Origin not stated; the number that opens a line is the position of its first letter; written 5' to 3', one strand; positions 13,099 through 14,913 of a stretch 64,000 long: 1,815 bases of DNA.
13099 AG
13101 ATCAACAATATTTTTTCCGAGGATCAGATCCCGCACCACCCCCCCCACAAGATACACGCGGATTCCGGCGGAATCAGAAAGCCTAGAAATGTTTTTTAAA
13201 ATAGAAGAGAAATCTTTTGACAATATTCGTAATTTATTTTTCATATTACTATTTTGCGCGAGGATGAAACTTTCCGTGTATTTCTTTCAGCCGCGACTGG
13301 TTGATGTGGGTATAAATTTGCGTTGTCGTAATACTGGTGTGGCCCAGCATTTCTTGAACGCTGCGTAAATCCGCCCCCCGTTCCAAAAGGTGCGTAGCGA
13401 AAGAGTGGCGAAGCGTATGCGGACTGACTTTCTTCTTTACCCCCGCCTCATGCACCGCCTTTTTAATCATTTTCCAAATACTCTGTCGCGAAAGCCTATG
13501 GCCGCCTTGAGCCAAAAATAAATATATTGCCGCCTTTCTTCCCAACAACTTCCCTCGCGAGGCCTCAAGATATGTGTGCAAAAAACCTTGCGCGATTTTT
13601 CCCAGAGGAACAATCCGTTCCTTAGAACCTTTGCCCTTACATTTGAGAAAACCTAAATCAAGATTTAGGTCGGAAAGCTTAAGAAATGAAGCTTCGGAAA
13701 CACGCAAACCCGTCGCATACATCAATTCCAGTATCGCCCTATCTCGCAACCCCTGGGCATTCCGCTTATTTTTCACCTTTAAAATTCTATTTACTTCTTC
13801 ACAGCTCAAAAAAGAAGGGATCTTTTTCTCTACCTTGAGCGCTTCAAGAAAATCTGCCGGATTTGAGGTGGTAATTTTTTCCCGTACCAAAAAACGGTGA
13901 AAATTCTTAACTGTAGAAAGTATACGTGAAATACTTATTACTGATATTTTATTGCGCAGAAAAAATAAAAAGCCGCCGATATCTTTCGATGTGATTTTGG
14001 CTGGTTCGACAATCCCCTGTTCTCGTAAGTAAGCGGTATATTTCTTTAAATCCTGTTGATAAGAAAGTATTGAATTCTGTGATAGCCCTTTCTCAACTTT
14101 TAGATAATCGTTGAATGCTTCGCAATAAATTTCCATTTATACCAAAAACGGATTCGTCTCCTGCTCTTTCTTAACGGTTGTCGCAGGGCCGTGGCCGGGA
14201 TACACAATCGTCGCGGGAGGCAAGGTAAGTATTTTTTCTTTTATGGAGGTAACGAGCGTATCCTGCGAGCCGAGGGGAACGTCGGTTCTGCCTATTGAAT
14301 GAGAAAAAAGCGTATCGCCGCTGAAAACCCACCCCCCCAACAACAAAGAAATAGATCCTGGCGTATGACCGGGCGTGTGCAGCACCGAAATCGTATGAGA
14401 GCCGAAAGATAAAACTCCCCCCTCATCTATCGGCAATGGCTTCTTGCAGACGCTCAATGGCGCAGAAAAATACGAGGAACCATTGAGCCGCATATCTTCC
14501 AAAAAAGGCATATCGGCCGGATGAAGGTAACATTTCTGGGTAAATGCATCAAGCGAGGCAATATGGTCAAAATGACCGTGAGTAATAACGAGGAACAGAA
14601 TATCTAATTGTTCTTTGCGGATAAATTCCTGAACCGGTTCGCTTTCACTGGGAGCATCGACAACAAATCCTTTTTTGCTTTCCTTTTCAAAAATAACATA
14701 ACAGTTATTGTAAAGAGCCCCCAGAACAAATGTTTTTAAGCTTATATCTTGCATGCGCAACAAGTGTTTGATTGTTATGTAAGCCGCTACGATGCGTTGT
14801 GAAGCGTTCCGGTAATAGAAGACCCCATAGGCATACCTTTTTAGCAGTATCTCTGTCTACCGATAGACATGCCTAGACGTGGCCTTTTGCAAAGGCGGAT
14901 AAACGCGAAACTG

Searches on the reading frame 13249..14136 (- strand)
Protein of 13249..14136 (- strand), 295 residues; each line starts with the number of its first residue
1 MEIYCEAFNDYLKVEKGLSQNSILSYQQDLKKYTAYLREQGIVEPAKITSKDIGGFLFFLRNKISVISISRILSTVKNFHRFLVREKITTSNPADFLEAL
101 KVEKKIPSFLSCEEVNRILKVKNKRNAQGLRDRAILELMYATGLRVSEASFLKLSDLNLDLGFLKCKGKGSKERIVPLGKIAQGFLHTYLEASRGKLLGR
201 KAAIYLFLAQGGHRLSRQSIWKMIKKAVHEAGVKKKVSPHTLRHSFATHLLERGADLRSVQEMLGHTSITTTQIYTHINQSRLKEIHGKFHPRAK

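Call 11: search_protein_families(library=ncbifam, proteins=[window:13249-14136:-])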
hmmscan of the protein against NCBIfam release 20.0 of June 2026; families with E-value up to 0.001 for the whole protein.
window:13249-14136:- (295 aa): 13 families
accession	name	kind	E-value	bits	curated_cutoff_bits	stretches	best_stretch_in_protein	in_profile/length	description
TIGR02225.1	recomb_XerD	equivalog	2.7e-108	361.7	329.6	1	7-294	2-290/290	site-specific tyrosine recombinase XerD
NF001399.0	PRK00283.1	subfamily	1.9e-104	349.1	279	1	5-294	9-299/300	tyrosine recombinase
TIGR02224.1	recomb_XerC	equivalog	2.6e-94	315.9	335.15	1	7-295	2-294/295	tyrosine recombinase XerC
NF040815.2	recomb_XerA_Arch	equivalog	2.8e-65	220.5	220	1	6-286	1-262/263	site-specific tyrosine recombinase/integron integrase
NF002331.0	PRK01287.1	subfamily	3.9e-64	216.9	371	1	13-293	37-327/365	site-specific tyrosine recombinase XerC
TIGR02249.1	integrase_gron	subfamily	3.3e-43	148.2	265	2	212-282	234-304/315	integron integrase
NF003462.0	PRK05084.1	equivalog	7.4e-37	126.9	267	1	128-285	193-351/360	tyrosine recombinase XerS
NF011946.0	PRK15417.1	equivalog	1.2e-31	110.2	435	2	213-281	250-318/337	integron integrase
NF007371.0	PRK09871.1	subfamily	1.5e-22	80.2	222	1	109-286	6-182/198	tyrosine-type DNA invertase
NF007370.0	PRK09870.1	subfamily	1.5e-20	73.7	221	1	103-290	6-191/200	tyrosine-type DNA invertase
NF002685.0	PRK02436.1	equivalog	1.2e-14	54.8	178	1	9-275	6-243/245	site-specific tyrosine recombinase XerD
NF040693.1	recomb_GmtY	equivalog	5.7e-09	35.7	340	1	205-283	352-437/441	gamma-mobile-trio recombinase GmtY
NF041502.1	integrase_1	equivalog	9.3e-05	21.3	350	1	218-287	300-369/484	site-specific integrase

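Call 12: search_protein_families(library=pfam, proteins=[window:13249-14136:-], max_evalue=0.01)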
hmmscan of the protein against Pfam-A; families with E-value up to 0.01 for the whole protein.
window:13249-14136:- (295 aa): 3 families
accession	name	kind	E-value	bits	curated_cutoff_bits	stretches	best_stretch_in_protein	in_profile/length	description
PF00589.27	Phage_integrase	-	5.7e-50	169.9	27.1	1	109-281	2-171/172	Phage integrase family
PF02899.23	Phage_int_SAM_1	-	1.5e-19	70.5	22.3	1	6-87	2-83/83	Phage integrase, N-terminal SAM-like domain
PF13102.12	Phage_int_SAM_5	-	4.4e-07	30.6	22.3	1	4-45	50-90/98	Phage integrase SAM-like domain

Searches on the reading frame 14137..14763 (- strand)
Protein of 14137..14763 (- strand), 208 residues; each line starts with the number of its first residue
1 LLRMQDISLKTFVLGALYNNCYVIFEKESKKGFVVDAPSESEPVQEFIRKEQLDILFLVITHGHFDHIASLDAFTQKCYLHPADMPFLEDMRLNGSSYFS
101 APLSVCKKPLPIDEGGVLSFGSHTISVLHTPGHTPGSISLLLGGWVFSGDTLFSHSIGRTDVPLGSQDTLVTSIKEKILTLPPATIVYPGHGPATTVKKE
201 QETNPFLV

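Call 11: search_protein_families(library=ncbifam, proteins=[window:14137-14763:-])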
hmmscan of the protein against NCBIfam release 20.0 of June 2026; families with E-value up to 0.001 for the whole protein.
window:14137-14763:- (208 aa): 14 families
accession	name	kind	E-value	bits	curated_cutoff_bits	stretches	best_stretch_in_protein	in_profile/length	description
TIGR03413.1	GSH_gloB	equivalog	1.5e-23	83.4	200.8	1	16-191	6-164/248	hydroxyacylglutathione hydrolase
NF041804.1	MBL_fold_SolJ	exception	2.3e-15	56.4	350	1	14-192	13-179/224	solanimycin biosynthesis MBL-fold hydrolase SolJ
NF040641.1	bifunc_ST_SDO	equivalog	5e-14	52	625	1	39-192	186-343/423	bifunctional sulfur transferase/dioxygenase Blh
NF007597.0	PRK10241.1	equivalog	7.5e-14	51.6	421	1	113-191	90-165/251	hydroxyacylglutathione hydrolase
NF012229.1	bla_class_B_core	domain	5.6e-11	42.8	100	1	27-141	21-137/139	metallo-beta-lactamase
NF033105.1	bla_subclass_B3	equivalog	2.1e-09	37.1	240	1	54-140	61-153/257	subclass B3 metallo-beta-lactamase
TIGR04559.1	SoxH_rel_PQQ_2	hypoth_equivalog_domain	5e-05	22.9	280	1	41-199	53-220/283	quinoprotein relay system zinc metallohydrolase 2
NF040874.1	blaPJM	exception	0.00013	21.7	630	1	54-140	96-189/301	PJM family subclass B3 metallo-beta-lactamase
NF000455.2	blaESP-1_fam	exception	0.00015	21.4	600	1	54-142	90-184/290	ESP-1 family subclass B3 metallo-beta-lactamase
NF012101.1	blaGOB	exception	0.00016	21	560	1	53-142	89-184/290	GOB family subclass B3 metallo-beta-lactamase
NF000427.2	blaCAU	exception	0.00027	20.3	500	1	54-139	65-155/262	CAU/MBL1b family subclass B3 metallo-beta-lactamase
NF000469.2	CAR_gen_B3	exception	0.00039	19.5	500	1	51-142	109-204/311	CAR family subclass B3 metallo-beta-lactamase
TIGR04558.1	SoxH_rel_PQQ_1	hypoth_equivalog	0.00047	19.3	300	0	46-198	62-220/285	quinoprotein relay system zinc metallohydrolase 1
NF045699.1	AHLLactAiiA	equivalog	0.00088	18.5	375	0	28-143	66-179/251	quorum-quenching N-acyl homoserine lactonase AiiA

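Call 12: search_protein_families(library=pfam, proteins=[window:14137-14763:-], max_evalue=0.01)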
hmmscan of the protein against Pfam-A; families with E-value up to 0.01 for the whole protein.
window:14137-14763:- (208 aa): 2 families
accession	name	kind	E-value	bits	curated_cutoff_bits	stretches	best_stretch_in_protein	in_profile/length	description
PF00753.33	Lactamase_B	-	1e-26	94.5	22.7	1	15-191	2-196/196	Metallo-beta-lactamase superfamily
PF12706.13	Lactamase_B_2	-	0.00026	21.1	27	1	42-147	20-130/200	Beta-lactamase superfamily domain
